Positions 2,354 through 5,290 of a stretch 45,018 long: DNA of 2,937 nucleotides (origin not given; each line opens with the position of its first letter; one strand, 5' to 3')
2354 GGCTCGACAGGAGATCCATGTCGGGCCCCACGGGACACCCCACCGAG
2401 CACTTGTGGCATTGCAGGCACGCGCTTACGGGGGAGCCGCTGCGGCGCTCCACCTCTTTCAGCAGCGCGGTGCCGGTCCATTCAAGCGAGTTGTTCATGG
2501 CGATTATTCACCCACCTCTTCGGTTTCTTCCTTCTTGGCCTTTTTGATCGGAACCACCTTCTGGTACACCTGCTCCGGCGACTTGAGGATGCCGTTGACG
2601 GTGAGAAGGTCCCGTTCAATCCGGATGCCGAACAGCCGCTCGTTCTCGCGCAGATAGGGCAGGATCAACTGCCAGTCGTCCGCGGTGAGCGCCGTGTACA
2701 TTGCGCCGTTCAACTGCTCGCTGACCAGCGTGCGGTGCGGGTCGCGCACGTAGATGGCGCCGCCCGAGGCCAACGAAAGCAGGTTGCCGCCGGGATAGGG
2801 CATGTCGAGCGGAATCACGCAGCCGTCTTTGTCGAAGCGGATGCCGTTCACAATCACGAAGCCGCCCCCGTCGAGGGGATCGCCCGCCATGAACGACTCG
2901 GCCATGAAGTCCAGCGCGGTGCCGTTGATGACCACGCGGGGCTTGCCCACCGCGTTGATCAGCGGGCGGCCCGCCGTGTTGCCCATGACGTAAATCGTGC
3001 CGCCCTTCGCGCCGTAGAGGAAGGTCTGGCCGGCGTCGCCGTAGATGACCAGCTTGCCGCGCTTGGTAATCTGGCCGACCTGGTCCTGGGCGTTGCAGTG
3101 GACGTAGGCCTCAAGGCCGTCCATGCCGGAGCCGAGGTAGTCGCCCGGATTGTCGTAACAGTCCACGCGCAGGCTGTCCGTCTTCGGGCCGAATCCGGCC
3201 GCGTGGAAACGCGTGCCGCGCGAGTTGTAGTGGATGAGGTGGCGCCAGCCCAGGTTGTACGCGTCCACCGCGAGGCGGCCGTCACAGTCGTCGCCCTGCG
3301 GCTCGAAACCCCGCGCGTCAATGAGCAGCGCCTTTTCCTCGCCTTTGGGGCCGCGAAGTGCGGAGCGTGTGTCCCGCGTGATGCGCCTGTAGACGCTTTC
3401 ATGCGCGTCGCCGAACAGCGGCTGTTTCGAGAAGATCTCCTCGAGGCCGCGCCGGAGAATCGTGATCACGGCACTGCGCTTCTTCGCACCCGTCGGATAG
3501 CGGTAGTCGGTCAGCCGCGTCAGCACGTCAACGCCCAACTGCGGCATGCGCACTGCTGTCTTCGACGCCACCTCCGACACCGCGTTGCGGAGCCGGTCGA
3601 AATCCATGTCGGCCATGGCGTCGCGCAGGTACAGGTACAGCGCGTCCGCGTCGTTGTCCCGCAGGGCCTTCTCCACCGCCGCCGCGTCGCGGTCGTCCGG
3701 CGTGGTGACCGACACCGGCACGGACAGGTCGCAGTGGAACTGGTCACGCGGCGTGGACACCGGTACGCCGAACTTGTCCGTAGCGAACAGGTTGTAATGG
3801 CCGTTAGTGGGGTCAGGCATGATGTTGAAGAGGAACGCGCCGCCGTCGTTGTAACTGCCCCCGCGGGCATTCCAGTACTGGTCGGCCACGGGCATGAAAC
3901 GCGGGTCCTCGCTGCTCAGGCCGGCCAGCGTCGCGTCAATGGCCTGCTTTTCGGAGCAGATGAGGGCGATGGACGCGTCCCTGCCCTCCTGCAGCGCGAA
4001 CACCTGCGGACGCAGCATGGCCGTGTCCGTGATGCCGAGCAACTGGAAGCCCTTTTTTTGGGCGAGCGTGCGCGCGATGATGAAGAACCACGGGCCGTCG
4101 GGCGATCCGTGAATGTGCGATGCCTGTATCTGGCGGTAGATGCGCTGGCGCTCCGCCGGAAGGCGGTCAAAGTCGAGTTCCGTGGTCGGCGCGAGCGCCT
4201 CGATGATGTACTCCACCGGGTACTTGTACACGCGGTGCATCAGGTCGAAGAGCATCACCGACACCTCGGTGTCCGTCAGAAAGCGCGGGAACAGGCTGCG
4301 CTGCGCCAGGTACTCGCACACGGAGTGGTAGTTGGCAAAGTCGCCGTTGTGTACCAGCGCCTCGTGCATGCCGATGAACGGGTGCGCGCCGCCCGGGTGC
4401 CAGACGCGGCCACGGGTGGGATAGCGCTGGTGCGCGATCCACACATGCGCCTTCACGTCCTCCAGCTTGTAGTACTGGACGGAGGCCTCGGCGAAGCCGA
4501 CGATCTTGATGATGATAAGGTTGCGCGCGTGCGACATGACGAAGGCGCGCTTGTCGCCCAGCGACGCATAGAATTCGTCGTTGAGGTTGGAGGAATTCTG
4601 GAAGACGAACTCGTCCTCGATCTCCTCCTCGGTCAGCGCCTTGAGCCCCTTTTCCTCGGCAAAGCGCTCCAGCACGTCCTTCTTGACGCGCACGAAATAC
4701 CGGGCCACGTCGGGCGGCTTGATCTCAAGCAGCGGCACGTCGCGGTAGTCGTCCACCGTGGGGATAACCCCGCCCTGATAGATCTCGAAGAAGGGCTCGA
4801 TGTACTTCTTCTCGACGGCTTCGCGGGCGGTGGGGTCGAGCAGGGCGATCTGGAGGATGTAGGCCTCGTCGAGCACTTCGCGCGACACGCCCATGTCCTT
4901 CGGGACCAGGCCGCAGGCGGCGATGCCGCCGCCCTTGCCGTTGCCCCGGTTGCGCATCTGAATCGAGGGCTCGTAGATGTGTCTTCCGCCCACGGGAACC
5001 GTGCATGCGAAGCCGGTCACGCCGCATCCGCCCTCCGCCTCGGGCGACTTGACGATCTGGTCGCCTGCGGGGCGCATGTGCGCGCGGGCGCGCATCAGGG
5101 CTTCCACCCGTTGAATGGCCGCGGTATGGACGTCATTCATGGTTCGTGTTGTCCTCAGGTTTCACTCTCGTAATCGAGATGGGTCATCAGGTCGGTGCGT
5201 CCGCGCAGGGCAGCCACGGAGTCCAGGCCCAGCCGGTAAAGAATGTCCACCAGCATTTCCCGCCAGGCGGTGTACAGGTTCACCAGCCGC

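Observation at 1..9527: Eight-gene coupled operon joining HdrA(L)BC/MvhD to a split glutamate synthase and a MetF: candidate undescribed electron-bifurcating complex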

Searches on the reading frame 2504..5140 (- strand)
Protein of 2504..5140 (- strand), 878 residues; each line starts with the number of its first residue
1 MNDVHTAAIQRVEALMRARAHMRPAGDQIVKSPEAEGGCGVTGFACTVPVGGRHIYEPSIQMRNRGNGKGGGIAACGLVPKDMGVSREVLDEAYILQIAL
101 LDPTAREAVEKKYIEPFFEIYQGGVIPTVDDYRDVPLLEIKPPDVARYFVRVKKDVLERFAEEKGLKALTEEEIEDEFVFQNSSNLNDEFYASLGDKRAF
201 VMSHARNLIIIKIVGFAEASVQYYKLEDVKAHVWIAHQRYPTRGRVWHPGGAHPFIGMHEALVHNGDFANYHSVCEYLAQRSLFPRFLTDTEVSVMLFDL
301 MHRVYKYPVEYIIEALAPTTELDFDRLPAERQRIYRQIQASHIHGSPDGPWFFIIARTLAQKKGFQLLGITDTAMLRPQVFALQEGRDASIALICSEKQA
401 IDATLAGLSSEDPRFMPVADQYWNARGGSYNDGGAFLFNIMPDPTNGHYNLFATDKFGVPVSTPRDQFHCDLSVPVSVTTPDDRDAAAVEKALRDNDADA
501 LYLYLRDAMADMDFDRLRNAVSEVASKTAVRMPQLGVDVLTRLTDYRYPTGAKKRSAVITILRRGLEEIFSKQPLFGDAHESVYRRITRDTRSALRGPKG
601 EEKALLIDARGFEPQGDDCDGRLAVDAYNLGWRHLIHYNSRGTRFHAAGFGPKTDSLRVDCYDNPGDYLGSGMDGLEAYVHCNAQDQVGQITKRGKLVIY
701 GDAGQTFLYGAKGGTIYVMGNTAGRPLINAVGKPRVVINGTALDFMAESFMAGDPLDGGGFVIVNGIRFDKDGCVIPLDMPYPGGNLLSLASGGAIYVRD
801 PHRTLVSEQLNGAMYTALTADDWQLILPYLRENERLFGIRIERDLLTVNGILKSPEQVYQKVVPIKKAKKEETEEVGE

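Call 4: search_protein_families(library=pfam, proteins=[window:2504-5140:-], max_evalue=0.01)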
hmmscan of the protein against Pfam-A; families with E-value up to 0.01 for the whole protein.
window:2504-5140:- (878 aa): 2 families
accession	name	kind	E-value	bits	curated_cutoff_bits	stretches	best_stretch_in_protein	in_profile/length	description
PF01493.24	GXGXG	-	1.2e-11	45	32.5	1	646-816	23-179/190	GXGXG motif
PF13522.11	GATase_6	-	8.9e-06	26.2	27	1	230-298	9-77/130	Glutamine amidotransferase domain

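Call 5: search_protein_families(library=ncbifam, proteins=[window:2504-5140:-], max_evalue=0.01)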
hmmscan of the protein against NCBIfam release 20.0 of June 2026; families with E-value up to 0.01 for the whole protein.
window:2504-5140:- (878 aa): 5 families
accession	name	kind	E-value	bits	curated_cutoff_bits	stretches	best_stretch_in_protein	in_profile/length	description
TIGR01135.1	glmS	equivalog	4e-08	32.2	418.05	1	205-302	38-136/607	glutamine--fructose-6-phosphate transaminase (isomerizing)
NF001484.0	PRK00331.1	subfamily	8.2e-08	31.1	381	1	209-302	43-137/601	isomerizing glutamine--fructose-6-phosphate transaminase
TIGR03122.1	one_C_dehyd_C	equivalog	5e-07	29.2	130.65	1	667-726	129-195/260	formylmethanofuran dehydrogenase subunit C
TIGR01134.1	purF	equivalog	1.5e-06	27.9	350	1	213-300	46-136/432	amidophosphoribosyltransferase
NF042910.1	FMH_DH_FwdC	exception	0.00029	20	340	1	671-746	141-215/271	tungsten-dependent formylmethanofuran dehydrogenase subunit FwdC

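Call 9: find_related_loci(query=window:2504-5140:-, collection=genome_contigs, flank=10000)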
Query window:2504-5140:- (878 aa) in genome_contigs; peptide patterns used: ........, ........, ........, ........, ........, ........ (x = any residue, [..] = any of these).
80 stretches matched a pattern; 9 encode a relative of the query (tblastn E <= 1e-3); 9 distinct loci.
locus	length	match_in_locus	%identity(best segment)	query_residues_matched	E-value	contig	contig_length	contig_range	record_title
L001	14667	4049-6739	84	3-878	0e+0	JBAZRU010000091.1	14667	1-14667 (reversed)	MAG: Candidatus Hydrogenedentales bacterium isolate SO_2017_GW1_155 NODE_15296_length_14667_cov_0.806121_OW334_2017, who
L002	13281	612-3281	80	3-878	0e+0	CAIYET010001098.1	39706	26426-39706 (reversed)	MAG: Candidatus Hydrogenedentes bacterium isolate MJ-time_bin-1056 genome assembly, contig: bin-1056:1098/1133, whole ge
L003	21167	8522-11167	80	5-878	0e+0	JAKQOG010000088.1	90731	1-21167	MAG: Candidatus Hydrogenedentota bacterium isolate USDV_metabat.86 k141_1137055, whole genome shotgun sequence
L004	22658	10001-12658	79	1-878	0e+0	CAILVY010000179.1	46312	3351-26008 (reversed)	MAG: Candidatus Hydrogenedentes bacterium isolate LaPlata_bin-1517 genome assembly, contig: bin-1517:179/407, whole geno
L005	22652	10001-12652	80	3-878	0e+0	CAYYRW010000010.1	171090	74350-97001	MAG TPA_asm: uncultured Nitrospirales bacterium isolate binchicken_co20_17 genome assembly, contig: NODE_194_length_1710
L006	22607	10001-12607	79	5-867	0e+0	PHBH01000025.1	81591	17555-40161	MAG: Deltaproteobacteria bacterium HGW-Deltaproteobacteria-15 Ig3397_v2_scaffold_252, whole genome shotgun sequence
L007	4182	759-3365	77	6-870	0e+0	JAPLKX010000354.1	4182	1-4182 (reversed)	MAG: Candidatus Hydrogenedentota bacterium isolate LacPavin_0920_SED5_MAG_60_9 LacPavin_0920_SED5_scaffold_784271, whole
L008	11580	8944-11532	72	10-866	0e+0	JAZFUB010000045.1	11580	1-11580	MAG: Thermoguttaceae bacterium isolate BS2bin.48 BS2bin.48_45, whole genome shotgun sequence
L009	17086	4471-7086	76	9-878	0e+0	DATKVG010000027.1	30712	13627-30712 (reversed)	MAG TPA_asm: Candidatus Bathyarchaeia archaeon isolate SMAG_U14127 k141_2177345, whole genome shotgun sequence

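Call 19: search_protein_families(library=pfam, proteins=[L004:14123-18667:+, L004:18672-19154:+, L004:19151-19843:+, L004:19813-20646:+, L004:3533-4900:+, L004:2282-3298:+, L004:447-1574:+, L004:1575-2243:+, L004:19903-22425:-], max_evalue=0.0001)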
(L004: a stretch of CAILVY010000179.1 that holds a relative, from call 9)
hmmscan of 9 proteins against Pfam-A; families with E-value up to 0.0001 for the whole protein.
L004:14123-18667:+ (1514 aa): 22 families
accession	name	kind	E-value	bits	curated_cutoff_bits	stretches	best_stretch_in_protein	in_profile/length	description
PF07992.20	Pyr_redox_2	-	1.7e-54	185.6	26.1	2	260-555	2-291/291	Pyridine nucleotide-disulphide oxidoreductase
PF14691.11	Fer4_20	-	1.8e-20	73.3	25.8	1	156-245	16-108/113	Dihydroprymidine dehydrogenase domain II, 4Fe-4S cluster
PF13450.12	NAD_binding_8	-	4.2e-20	72.2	21.9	2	1079-1122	1-42/68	NAD(P)-binding Rossmann-like domain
PF12831.13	FAD_oxidored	-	8.7e-20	71.8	27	2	1078-1113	3-38/416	FAD dependent oxidoreductase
PF00070.33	Pyr_redox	-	6.9e-16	59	22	0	1078-1141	3-71/82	Pyridine nucleotide-disulphide oxidoreductase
PF13738.12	Pyr_redox_3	-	3.5e-15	56.5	30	1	346-425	127-200/305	Pyridine nucleotide-disulphide oxidoreductase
PF00890.30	FAD_binding_2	-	1.7e-11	44.4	20.4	1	1077-1113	2-38/414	FAD binding domain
PF00037.32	Fer4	-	2.6e-11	43.3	21.1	1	1416-1436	2-22/24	4Fe-4S binding domain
PF01266.30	DAO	-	4.8e-10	39.9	27.9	1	1078-1115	3-41/353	FAD dependent oxidoreductase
PF01946.23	Thi4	-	1.1e-09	38.4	26.2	0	21-59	19-58/235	Thi4 family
PF13237.11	Fer4_10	-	1.5e-09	38.1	25.5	1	1416-1463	3-53/53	4Fe-4S dicluster domain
PF01494.25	FAD_binding_3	-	1.7e-09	37.9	22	0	260-289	3-32/349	FAD binding domain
PF12837.12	Fer4_6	-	2.1e-08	34.2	25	1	1417-1437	4-24/24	4Fe-4S binding domain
PF14697.11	Fer4_21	-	3.8e-07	30.6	35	1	1415-1469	1-59/59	4Fe-4S dicluster domain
PF01262.27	AlaDh_PNT_C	-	8.2e-07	29.1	23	0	390-424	30-63/214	Alanine dehydrogenase/PNT, C-terminal domain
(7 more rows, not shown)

L004:18672-19154:+ (160 aa): 1 family
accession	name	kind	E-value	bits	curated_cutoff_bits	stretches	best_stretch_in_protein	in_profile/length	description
PF02662.21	FlpD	-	9.5e-50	168.2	22.3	1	7-129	1-123/123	Methyl-viologen-reducing hydrogenase, delta subunit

L004:19151-19843:+ (230 aa): 1 family
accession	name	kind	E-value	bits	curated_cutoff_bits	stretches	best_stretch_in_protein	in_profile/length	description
PF12225.13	DUF5981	-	1.2e-33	115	23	1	112-206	1-95/95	Methylene-tetrahydrofolate reductase C terminal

L004:19813-20646:+ (277 aa): 0 families

L004:3533-4900:+ (455 aa): 3 families
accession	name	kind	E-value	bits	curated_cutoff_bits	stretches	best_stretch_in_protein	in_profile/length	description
PF06144.19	DNA_pol3_delta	-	2.9e-11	43.9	21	1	145-260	7-123/124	DNA polymerase III, delta subunit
PF21694.2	DNA_pol3_delta_C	-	5.3e-09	36.5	27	1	333-443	1-121/121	DNA polymerase III delta subunit, C-terminal domain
PF12169.13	DNA_pol3_gamma3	-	3.6e-07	30.5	24.4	1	333-453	15-140/143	DNA polymerase III subunits gamma and tau domain III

L004:2282-3298:+ (338 aa): 5 families
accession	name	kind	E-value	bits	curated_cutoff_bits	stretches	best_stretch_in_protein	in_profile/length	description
PF13174.12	TPR_6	-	9.9e-15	54.6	26.3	0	179-211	1-33/33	Tetratricopeptide repeat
PF13525.12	YfiO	-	4.3e-13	49.9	25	1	152-313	16-180/203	Outer membrane lipoprotein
PF13428.12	TPR_14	-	9.6e-09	35.5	23.5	0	179-214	2-37/44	Tetratricopeptide repeat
PF07719.23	TPR_2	-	1.8e-08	34.3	27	0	178-208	1-31/34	Tetratricopeptide repeat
PF13432.12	TPR_16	-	8e-07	29.8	32.7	0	158-206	14-59/65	Tetratricopeptide repeat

L004:447-1574:+ (375 aa): 0 families

L004:1575-2243:+ (222 aa): 0 families

L004:19903-22425:- (840 aa): 4 families
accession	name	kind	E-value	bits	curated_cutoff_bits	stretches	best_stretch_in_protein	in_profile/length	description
PF01074.27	Glyco_hydro_38N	-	2.6e-47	161.9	25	1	45-292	2-267/270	Glycosyl hydrolases family 38 N-terminal domain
PF07748.19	Glyco_hydro_38C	-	9.9e-40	137.4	25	1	499-699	1-204/206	Glycosyl hydrolases family 38 C-terminal domain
PF09261.16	Alpha-mann_mid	-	7.8e-17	61.6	31.1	1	307-394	8-94/96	Alpha mannosidase middle domain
PF17677.7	Glyco_hydro38C2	-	1.1e-13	51.5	22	1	761-833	1-72/72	Glycosyl hydrolases family 38 C-terminal beta sandwich domain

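Call 28: find_homologous_proteins(query=window:2504-5140:-, max_evalue=1e-10)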
Query window:2504-5140:- (878 aa): 7629 proteins with E <= 1e-10 among 8000 candidates; the best 120 are listed.
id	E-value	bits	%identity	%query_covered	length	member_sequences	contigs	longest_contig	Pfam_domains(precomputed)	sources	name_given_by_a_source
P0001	0.0e+0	1886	93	98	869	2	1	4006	PF13522.12,PF01493.26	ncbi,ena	-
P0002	0.0e+0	1691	81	100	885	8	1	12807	PF13522.12,PF01493.26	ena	-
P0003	0.0e+0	1655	80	100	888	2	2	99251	PF13522.12,PF01493.26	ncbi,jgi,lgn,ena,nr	ncbi:MAG TPA: glutamate synthase [Candidatus Hydrogenedentes bacterium]|nr:glutamate synthase [Candi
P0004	0.0e+0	1653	79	100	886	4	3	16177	PF13522.12,PF01493.26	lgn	-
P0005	0.0e+0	1652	80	99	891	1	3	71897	PF13522.12,PF01493.26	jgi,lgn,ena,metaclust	metaclust:\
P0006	0.0e+0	1646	80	100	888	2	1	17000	PF13522.12,PF01493.26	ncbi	-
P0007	0.0e+0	1640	79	100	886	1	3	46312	PF01493.26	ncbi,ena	-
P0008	0.0e+0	1634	79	99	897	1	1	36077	PF13522.12,PF01493.26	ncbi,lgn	-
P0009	0.0e+0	1629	79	98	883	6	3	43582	PF13522.12,PF01493.26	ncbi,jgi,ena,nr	ncbi:MAG TPA: glutamate synthase [Candidatus Hydrogenedentes bacterium]|nr:glutamate synthase [Candi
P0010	0.0e+0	1626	79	99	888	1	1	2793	PF13522.12,PF01493.26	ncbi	-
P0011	0.0e+0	1623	78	100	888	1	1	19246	PF13522.12,PF01493.26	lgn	-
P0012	0.0e+0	1622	79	100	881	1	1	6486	PF13522.12,PF01493.26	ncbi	-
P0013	0.0e+0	1621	76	100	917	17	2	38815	PF13522.12,PF01493.26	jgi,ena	jgi:glutamate synthase domain-containing protein 1/glutamate synthase domain-containing protein 3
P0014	0.0e+0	1612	78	99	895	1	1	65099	PF13522.12,PF01493.26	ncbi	-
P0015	0.0e+0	1607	78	98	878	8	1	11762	PF13522.12,PF01493.26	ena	-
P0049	0.0e+0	1463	71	99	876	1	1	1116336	PF13522.12,PF01493.26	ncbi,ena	-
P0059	0.0e+0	1455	72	98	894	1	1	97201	PF13522.12,PF01493.26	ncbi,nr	ncbi:glutamate synthase [Candidatus Sumerlaeota bacterium]|nr:glutamate synthase [Candidatus Sumerla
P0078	0.0e+0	1447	70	99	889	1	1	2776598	PF01493.26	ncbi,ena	-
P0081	0.0e+0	1446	70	100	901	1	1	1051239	PF01493.26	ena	-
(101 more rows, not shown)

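Call 29: find_encoding_contigs(protein=P0078, flank=10000, max_places=2)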
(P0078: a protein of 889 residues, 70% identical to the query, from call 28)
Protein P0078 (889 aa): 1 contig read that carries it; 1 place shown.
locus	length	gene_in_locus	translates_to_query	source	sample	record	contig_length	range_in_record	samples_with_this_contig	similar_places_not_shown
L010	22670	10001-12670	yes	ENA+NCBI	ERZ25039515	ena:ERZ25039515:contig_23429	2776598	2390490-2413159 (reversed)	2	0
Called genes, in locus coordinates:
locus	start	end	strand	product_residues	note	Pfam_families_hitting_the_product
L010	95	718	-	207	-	PF13148:DUF3987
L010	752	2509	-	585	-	PF13148:DUF3987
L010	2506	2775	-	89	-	PF12728:HTH_17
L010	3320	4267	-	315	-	-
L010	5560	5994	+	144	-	PF02662:FlpD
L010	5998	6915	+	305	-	PF02219:MTHFR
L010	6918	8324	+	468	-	PF01645:Glu_synthase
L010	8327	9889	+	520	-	PF01645:Glu_synthase, PF00478:IMPDH (weak), PF01070:FMN_dh (weak)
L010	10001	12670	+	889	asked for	PF01493:GXGXG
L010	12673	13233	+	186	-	PF13183:Fer4_8, PF13187:Fer4_9, PF13534:Fer4_17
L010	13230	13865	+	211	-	PF02754:CCG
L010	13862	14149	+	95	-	-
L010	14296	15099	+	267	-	PF01257:2Fe-2S_thioredx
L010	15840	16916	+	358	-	PF01512:Complex1_51K, PF10589:NADH_4Fe-4S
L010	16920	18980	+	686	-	PF00111:Fer2 (weak), PF13510:Fer2_4, PF12837:Fer4_6 (faint), PF22117:Fer4_Nqo3 (weak), PF12838:Fer4_7, PF14697:Fer4_21 (weak), PF12838:Fer4_7 (weak), PF07992:Pyr_redox_2 (weak), +3 more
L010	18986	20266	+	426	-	PF13484:Fer4_16 (faint), PF00037:Fer4 (weak), PF12797:Fer4_2 (weak), PF13237:Fer4_10 (weak), PF14697:Fer4_21, PF12838:Fer4_7 (weak), PF13187:Fer4_9 (weak)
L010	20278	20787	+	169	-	PF02662:FlpD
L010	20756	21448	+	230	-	PF12225:DUF5981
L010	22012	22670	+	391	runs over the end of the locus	PF00909:Ammonium_transp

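Call 30: find_encoding_contigs(protein=P0059, flank=10000, max_places=2)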
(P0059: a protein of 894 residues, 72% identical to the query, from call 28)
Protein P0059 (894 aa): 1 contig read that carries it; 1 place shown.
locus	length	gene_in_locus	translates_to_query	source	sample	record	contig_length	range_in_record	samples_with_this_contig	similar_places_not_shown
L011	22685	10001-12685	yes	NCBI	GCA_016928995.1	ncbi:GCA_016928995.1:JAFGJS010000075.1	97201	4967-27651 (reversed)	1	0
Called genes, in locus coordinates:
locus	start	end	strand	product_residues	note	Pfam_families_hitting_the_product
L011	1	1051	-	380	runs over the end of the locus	PF00389:2-Hacid_dh, PF02826:2-Hacid_dh_C, PF11890:DUF3410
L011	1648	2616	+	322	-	PF12275:DUF3616 (faint)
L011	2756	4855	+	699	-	PF00069:Pkinase, PF07714:PK_Tyr_Ser-Thr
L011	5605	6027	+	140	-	PF02662:FlpD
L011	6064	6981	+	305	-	PF02219:MTHFR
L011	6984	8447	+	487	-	PF01645:Glu_synthase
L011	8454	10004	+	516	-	PF13187:Fer4_9 (faint), PF12838:Fer4_7 (faint), PF00037:Fer4 (faint), PF01645:Glu_synthase, PF00478:IMPDH (weak), PF03060:NMO (weak), PF01070:FMN_dh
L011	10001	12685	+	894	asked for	PF13522:GATase_6 (weak), PF01493:GXGXG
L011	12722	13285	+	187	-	PF13183:Fer4_8, PF13187:Fer4_9 (weak), PF13534:Fer4_17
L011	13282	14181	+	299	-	PF02754:CCG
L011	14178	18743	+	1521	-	PF14691:Fer4_20, PF07992:Pyr_redox_2, PF13450:NAD_binding_8 (weak), PF13738:Pyr_redox_3 (weak), PF07992:Pyr_redox_2 (weak), PF00890:FAD_binding_2 (weak), PF12831:FAD_oxidored, PF13450:NAD_binding_8, +15 more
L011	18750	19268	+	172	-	PF02662:FlpD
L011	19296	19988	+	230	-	PF12225:DUF5981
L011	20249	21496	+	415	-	PF01969:Ni_insertion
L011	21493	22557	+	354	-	PF03706:LPG_synthase_TM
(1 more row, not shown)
